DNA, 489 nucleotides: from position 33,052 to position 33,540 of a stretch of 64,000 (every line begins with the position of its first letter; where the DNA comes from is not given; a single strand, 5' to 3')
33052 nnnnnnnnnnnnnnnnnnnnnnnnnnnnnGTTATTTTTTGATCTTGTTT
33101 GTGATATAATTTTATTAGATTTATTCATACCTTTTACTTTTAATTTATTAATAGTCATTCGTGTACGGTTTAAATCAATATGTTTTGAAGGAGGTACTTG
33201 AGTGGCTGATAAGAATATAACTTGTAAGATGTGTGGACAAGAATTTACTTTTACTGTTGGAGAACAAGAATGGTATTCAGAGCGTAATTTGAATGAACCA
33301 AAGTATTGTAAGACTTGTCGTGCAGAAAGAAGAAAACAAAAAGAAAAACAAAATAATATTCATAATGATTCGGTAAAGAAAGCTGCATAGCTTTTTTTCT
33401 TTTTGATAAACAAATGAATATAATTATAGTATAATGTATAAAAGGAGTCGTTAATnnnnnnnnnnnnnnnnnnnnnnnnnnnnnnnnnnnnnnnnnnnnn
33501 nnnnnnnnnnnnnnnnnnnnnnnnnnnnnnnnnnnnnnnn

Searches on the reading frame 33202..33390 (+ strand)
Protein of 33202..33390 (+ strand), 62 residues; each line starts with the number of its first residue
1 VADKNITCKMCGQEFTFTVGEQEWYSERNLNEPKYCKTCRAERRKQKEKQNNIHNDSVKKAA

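Call 13: search_protein_families(library=pfam, proteins=[window:33202-33390:+], max_evalue=0.01)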
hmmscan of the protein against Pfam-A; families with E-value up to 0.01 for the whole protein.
window:33202-33390:+ (62 aa): 2 families
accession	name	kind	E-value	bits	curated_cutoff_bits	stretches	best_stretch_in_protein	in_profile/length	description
PF13451.12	zf_Tbcl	-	9.6e-17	61.1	24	1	2-47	1-47/48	Probable treble clef domain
PF15089.11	Redic1-like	-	0.0034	17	27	1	3-57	109-161/425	Regulator of DNA class I crossover intermediates 1-like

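Call 78: search_protein_families(library=padloc, proteins=[window:33202-33390:+], max_evalue=0.001)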
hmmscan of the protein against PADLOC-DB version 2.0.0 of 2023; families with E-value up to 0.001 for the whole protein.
window:33202-33390:+ (62 aa): 0 families

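Call 90: search_protein_families(library=phrogs, proteins=[window:33202-33390:+], max_evalue=0.001)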
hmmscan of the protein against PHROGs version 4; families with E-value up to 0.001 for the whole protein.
window:33202-33390:+ (62 aa): 1 family
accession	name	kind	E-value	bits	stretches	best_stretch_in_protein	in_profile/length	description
phrog_3695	-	unknown function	0.00052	21.2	1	21-58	15-52/52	-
